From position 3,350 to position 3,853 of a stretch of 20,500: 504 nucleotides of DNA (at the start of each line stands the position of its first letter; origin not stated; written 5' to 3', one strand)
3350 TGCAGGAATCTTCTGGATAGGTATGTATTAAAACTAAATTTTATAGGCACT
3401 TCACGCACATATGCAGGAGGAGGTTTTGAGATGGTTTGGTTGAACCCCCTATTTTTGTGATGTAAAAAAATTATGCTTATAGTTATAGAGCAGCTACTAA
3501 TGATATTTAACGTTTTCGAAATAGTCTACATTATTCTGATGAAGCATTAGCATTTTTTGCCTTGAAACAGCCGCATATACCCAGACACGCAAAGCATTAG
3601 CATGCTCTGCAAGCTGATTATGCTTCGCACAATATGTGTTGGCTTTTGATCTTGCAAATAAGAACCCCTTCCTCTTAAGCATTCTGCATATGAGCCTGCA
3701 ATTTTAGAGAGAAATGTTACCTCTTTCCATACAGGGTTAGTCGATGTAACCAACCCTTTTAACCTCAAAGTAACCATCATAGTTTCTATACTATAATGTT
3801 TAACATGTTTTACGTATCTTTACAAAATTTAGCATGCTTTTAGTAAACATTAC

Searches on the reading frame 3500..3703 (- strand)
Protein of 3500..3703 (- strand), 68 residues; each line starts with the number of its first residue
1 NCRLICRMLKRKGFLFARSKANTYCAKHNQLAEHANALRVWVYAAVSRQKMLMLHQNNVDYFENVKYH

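Call 24: search_protein_families(library=pfam, max_evalue=1, proteins=[window:3500-3703:-])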
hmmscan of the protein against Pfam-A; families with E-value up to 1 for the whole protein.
window:3500-3703:- (68 aa): 2 families
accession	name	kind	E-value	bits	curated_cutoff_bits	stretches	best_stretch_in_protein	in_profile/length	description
PF12606.13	RELT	-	0.029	13.9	25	1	4-14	19-29/42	Tumour necrosis factor receptor superfamily member 19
PF21315.3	FAN1_HTH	-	0.12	12.8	27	1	4-22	43-61/82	FAN1, HTH domain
